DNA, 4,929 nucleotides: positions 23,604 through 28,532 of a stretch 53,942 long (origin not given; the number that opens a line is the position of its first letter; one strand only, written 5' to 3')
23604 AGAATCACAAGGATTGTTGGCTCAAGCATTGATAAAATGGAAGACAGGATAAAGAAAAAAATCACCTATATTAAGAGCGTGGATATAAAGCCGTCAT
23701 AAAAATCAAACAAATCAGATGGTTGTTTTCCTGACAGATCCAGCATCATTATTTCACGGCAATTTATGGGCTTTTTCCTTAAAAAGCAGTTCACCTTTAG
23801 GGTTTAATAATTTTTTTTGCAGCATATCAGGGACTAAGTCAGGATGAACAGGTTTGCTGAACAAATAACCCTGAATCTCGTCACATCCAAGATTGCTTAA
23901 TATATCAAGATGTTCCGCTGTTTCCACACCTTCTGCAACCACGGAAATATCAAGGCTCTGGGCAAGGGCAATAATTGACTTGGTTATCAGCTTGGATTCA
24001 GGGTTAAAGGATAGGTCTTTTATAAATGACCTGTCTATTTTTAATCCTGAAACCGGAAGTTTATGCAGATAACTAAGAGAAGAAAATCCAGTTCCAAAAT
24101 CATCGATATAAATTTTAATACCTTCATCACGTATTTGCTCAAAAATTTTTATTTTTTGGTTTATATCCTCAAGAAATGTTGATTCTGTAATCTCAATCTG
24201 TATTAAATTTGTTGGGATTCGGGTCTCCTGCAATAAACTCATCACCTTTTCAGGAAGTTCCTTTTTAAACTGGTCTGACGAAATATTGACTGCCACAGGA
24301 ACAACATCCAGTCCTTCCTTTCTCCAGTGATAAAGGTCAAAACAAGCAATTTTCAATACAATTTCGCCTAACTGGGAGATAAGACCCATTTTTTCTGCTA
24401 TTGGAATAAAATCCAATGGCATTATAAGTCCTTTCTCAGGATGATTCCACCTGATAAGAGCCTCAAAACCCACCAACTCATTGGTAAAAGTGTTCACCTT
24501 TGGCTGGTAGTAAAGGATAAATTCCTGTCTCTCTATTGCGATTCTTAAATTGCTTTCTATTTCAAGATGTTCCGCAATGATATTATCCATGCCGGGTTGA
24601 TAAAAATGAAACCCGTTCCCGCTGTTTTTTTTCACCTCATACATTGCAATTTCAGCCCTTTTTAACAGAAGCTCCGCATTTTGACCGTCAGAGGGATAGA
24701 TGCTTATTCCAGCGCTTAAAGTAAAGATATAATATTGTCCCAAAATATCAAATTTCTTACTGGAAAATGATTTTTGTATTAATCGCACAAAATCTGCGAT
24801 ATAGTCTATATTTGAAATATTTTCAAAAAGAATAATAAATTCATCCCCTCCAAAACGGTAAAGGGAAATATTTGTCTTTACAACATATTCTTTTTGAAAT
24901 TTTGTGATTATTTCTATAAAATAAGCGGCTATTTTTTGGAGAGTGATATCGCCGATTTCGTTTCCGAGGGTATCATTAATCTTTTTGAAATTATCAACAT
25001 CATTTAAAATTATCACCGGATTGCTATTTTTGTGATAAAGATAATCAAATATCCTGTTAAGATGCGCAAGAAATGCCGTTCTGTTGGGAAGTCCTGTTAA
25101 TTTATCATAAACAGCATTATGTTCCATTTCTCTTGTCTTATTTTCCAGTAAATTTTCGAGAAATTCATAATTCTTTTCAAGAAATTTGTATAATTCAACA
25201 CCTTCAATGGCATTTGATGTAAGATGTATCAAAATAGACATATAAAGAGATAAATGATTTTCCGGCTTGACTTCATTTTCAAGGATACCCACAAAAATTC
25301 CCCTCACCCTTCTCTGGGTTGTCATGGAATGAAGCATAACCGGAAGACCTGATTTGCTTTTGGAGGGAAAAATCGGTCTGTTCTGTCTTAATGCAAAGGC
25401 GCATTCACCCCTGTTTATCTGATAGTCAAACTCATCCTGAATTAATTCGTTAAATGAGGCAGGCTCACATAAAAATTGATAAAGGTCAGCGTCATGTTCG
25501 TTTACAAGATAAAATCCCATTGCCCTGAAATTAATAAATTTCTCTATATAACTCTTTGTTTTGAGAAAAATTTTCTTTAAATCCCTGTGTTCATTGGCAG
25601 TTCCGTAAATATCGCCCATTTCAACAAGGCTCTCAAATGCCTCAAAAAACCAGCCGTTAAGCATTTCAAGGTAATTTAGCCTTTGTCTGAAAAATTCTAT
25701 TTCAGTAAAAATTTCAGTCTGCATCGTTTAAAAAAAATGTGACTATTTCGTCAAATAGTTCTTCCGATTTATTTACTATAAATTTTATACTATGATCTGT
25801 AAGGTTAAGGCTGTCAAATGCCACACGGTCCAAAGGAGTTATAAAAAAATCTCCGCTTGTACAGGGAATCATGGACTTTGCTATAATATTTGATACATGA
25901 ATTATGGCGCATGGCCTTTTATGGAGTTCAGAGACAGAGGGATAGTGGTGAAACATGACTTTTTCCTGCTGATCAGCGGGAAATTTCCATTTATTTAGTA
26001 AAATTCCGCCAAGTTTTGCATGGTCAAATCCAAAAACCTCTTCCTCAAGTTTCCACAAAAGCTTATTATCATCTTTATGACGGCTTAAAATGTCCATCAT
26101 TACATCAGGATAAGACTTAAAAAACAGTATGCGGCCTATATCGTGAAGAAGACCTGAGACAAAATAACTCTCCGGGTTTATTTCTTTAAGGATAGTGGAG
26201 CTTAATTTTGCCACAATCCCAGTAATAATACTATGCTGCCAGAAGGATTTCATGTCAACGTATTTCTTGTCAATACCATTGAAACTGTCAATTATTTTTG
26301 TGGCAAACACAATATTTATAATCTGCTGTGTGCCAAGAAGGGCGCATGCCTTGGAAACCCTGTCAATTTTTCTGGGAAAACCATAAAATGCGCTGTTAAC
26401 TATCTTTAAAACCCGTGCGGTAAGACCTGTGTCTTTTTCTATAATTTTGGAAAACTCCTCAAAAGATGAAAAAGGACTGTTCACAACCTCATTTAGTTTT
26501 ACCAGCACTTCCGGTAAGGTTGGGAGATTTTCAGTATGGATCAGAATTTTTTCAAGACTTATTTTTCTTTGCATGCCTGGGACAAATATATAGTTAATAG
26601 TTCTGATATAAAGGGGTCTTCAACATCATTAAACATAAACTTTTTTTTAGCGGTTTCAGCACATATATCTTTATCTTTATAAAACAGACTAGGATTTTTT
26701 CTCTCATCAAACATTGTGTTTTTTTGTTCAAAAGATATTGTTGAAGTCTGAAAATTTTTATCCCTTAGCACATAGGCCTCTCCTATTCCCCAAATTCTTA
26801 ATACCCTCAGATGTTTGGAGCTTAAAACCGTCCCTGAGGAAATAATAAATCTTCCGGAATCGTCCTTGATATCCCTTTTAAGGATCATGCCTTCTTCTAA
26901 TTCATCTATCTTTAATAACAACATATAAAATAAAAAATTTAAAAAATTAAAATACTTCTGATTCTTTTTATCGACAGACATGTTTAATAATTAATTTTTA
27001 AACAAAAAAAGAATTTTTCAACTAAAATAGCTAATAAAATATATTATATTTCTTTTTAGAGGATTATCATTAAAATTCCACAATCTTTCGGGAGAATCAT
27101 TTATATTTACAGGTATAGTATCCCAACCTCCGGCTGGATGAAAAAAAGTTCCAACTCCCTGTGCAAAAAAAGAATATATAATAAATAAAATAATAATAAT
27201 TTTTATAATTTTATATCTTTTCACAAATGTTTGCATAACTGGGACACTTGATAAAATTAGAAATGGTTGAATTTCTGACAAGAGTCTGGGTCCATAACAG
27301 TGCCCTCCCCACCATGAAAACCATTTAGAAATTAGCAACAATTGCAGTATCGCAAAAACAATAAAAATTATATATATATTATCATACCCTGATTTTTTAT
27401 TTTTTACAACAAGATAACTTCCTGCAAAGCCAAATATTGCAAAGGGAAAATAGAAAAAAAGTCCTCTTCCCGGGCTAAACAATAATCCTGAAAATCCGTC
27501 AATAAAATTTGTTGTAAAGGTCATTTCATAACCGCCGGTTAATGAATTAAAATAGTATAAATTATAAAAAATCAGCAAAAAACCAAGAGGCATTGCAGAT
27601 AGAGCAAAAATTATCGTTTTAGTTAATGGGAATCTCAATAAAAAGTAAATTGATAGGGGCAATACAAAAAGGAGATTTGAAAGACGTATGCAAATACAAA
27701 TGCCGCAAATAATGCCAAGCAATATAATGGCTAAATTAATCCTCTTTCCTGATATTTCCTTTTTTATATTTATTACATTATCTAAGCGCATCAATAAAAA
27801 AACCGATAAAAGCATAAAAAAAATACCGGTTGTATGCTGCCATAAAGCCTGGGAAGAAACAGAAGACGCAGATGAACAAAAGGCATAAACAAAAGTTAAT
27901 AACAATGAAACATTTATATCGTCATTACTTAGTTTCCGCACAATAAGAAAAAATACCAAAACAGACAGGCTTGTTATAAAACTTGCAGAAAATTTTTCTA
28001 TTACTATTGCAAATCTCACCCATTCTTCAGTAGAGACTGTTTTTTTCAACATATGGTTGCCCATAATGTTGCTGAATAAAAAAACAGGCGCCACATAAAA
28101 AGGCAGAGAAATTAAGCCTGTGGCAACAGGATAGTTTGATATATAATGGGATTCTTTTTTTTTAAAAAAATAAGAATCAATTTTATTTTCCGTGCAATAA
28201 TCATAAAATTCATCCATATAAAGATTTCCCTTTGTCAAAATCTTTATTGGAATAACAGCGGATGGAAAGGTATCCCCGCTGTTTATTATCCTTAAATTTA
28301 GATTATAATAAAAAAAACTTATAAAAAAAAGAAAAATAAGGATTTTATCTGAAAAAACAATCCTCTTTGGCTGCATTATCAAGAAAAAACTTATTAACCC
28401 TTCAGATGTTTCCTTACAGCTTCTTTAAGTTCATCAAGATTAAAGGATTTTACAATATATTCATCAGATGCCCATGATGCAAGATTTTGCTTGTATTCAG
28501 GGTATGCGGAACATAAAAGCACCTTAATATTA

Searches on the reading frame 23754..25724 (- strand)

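Call 67: search_protein_families(library=pfam, proteins=[window:23754-25724:-], max_evalue=0.00001)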
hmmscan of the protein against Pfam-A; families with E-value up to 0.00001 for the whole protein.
window:23754-25724:- (656 aa): 2 families
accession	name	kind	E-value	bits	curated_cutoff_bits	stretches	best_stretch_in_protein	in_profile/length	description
PF00563.25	EAL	-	8.3e-75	251.6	31.3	1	392-625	3-236/236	EAL domain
PF00990.26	GGDEF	-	4.2e-32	111.6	23.8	1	204-370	1-160/161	Diguanylate cyclase, GGDEF domain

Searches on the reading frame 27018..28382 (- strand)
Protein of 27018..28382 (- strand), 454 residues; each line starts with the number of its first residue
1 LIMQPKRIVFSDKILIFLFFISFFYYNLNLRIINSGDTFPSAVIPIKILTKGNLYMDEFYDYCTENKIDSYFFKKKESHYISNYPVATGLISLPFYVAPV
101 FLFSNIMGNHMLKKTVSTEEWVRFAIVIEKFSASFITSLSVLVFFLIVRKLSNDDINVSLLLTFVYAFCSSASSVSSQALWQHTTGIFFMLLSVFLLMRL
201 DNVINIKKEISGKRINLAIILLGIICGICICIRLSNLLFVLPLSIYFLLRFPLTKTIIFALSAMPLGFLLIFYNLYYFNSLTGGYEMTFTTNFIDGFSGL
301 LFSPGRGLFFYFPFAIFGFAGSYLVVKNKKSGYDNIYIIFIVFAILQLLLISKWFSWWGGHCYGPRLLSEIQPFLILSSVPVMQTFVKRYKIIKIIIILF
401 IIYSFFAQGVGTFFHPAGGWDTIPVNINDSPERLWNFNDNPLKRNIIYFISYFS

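Call 67: search_protein_families(library=pfam, proteins=[window:27018-28382:-], max_evalue=0.00001)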
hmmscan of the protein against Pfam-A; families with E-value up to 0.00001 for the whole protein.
window:27018-28382:- (454 aa): 0 families

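Call 83: search_protein_families(library=ncbifam, proteins=[window:27018-28382:-], max_evalue=0.00001)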
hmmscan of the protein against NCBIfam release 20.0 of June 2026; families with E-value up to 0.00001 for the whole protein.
window:27018-28382:- (454 aa): 1 family
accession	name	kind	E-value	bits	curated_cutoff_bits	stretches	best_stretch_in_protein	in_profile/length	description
NF047440.1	LA3751_2_3_fam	subfamily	1.3e-14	53.9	200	1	133-412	105-386/460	LA_3751/LA_3752 family putative glycosyltransferase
